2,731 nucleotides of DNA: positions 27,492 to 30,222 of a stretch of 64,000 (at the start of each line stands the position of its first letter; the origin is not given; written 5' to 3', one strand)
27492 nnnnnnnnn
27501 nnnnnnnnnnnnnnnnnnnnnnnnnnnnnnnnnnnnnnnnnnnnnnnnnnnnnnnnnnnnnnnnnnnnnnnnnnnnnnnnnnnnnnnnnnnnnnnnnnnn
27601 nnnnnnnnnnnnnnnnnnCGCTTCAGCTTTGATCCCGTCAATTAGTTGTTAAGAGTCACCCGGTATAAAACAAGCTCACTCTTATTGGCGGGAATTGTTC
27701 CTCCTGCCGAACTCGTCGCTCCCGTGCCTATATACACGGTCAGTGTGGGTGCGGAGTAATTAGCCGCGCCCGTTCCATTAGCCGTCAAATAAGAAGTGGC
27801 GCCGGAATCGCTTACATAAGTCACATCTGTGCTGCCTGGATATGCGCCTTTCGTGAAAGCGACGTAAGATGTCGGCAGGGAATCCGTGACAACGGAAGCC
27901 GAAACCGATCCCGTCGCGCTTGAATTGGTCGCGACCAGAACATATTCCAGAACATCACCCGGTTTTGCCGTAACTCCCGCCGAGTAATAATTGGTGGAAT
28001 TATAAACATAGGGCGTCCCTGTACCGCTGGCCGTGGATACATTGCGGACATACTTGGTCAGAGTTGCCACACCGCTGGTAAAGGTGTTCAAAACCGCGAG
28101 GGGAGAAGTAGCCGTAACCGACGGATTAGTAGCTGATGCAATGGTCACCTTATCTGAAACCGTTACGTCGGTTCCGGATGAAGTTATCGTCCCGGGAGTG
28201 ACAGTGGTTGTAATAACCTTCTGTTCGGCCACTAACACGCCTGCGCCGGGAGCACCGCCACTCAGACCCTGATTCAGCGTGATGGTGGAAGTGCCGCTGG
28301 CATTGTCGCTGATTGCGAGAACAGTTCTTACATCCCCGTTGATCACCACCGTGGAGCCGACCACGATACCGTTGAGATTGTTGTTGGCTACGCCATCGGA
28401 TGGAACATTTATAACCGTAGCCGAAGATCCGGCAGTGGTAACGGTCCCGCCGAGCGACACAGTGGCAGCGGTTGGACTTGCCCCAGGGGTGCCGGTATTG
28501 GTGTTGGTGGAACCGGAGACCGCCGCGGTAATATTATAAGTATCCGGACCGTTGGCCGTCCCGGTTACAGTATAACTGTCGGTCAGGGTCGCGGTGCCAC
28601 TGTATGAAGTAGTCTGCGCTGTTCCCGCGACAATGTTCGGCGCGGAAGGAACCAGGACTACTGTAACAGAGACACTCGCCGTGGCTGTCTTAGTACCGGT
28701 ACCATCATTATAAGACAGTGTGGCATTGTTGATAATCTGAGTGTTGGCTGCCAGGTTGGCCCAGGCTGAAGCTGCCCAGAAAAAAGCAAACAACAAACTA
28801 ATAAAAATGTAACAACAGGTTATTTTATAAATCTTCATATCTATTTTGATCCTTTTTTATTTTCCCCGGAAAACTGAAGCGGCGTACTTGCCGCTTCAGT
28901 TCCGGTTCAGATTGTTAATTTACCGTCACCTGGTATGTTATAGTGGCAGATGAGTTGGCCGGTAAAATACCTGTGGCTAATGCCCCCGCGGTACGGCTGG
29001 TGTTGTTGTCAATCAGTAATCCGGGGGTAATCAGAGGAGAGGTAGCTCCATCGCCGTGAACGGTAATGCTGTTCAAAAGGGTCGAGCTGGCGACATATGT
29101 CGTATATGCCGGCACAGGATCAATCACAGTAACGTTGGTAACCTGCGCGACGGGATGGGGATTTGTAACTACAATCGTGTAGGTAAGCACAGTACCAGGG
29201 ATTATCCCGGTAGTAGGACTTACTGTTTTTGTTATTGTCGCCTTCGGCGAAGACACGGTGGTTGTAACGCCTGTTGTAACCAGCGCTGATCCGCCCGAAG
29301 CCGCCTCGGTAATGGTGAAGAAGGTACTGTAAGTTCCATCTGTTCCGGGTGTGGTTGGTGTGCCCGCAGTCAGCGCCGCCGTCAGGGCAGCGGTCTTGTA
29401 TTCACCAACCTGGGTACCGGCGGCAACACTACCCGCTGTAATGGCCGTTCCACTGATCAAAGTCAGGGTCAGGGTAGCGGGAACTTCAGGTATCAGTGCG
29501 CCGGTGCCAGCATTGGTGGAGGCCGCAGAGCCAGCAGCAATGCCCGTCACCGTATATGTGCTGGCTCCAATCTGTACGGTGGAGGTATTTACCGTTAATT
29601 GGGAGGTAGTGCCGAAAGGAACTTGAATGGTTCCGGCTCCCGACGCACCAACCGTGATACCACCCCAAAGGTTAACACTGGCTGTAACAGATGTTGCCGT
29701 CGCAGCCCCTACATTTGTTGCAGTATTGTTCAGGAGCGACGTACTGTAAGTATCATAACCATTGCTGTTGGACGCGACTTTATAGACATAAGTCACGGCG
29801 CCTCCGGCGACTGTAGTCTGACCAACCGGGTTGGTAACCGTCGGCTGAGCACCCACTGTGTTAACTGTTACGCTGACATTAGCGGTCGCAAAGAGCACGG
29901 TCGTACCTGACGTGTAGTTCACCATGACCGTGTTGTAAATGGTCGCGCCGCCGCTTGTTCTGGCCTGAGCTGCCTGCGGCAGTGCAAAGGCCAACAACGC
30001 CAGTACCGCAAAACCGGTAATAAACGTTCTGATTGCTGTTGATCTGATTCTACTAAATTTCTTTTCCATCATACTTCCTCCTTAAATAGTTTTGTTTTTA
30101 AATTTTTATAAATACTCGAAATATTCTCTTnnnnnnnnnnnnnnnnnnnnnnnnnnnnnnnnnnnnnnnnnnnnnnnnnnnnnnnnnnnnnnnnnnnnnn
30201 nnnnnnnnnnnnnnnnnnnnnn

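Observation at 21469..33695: Five-gene locus that looks like an uncharacterised outer-membrane-anchored surface fibre built from DUF11-type subunits (lectin tip, adaptor, two shaft subunits, giant anchor/pore)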

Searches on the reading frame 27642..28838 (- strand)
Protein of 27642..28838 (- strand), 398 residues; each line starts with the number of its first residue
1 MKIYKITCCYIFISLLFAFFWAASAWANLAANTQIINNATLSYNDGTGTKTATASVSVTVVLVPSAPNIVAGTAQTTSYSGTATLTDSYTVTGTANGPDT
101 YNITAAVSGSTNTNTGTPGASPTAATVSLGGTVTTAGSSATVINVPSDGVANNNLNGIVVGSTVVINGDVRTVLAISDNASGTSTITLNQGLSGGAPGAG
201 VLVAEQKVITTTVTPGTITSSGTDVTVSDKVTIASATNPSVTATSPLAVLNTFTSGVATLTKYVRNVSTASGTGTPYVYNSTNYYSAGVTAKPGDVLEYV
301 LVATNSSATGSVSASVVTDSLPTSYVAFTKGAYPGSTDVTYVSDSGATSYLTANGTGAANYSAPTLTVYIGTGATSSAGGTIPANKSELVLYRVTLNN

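Call 3: search_protein_families(library=pfam, proteins=[window:27642-28838:-], max_evalue=0.1)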
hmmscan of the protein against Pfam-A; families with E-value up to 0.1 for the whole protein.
window:27642-28838:- (398 aa): 0 families

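Call 4: search_protein_families(library=ncbifam, proteins=[window:27642-28838:-], max_evalue=0.1)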
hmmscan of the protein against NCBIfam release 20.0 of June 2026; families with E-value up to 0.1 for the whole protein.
window:27642-28838:- (398 aa): 0 families

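Call 74: search_protein_families(library=padloc, max_evalue=0.001, proteins=[window:27642-28838:-])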
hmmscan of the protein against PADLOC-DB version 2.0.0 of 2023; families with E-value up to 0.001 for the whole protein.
window:27642-28838:- (398 aa): 0 families

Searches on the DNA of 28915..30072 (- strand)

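Call 39: search_rna_families(sources=[L003, L004, L006, L009, L011, L012, L013], threshold=gathering)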
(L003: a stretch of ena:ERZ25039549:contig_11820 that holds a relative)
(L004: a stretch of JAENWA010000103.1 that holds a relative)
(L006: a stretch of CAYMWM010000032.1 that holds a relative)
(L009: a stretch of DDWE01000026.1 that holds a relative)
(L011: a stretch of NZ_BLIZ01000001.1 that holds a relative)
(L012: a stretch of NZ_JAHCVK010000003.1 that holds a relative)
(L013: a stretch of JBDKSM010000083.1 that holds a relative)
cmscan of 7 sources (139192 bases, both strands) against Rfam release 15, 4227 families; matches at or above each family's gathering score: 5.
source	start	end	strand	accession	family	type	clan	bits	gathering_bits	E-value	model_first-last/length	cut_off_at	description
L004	8665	8762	+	RF03167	c-di-GMP-I-GGC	Cis-reg; riboswitch;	CL00126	64.2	59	1.6e-12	1-80/80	no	c-di-GMP-I-GGC riboswitch aptamer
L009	5873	5960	+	RF03167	c-di-GMP-I-GGC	Cis-reg; riboswitch;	CL00126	62.7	59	4.4e-12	1-80/80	no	c-di-GMP-I-GGC riboswitch aptamer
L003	19016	19116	+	RF03167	c-di-GMP-I-GGC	Cis-reg; riboswitch;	CL00126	62.5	59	4.9e-12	1-80/80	no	c-di-GMP-I-GGC riboswitch aptamer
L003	6856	6979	+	RF01051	c-di-GMP-I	Cis-reg; riboswitch;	CL00126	55.5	35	8.4e-08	1-87/87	no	c-di-GMP-I riboswitch aptamer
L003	4646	4734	+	RF01051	c-di-GMP-I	Cis-reg; riboswitch;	CL00126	39.5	35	0.0007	1-87/87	no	c-di-GMP-I riboswitch aptamer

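Call 40: search_rna_families(sources=[L001, L015, L017, L019, L014, L018, L020], threshold=gathering)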
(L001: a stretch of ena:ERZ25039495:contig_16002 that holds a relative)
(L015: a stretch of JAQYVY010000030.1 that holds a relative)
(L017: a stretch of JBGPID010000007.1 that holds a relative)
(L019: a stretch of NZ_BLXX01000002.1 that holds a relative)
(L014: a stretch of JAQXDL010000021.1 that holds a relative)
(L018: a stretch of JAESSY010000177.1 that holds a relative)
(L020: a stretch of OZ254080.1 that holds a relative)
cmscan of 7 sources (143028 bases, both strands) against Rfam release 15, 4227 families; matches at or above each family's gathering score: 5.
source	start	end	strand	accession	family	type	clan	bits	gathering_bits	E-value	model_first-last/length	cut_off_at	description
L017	171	247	+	RF03167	c-di-GMP-I-GGC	Cis-reg; riboswitch;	CL00126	70.1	59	3.4e-14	1-80/80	no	c-di-GMP-I-GGC riboswitch aptamer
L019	7524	7612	+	RF03167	c-di-GMP-I-GGC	Cis-reg; riboswitch;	CL00126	69.9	59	3.8e-14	1-80/80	no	c-di-GMP-I-GGC riboswitch aptamer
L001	7052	7142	+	RF03167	c-di-GMP-I-GGC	Cis-reg; riboswitch;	CL00126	65.9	59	5.3e-13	1-80/80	no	c-di-GMP-I-GGC riboswitch aptamer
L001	6821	6899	+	RF01051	c-di-GMP-I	Cis-reg; riboswitch;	CL00126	61.9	35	2.4e-09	1-87/87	no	c-di-GMP-I riboswitch aptamer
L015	5130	5217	+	RF01051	c-di-GMP-I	Cis-reg; riboswitch;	CL00126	45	35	3.2e-05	1-87/87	no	c-di-GMP-I riboswitch aptamer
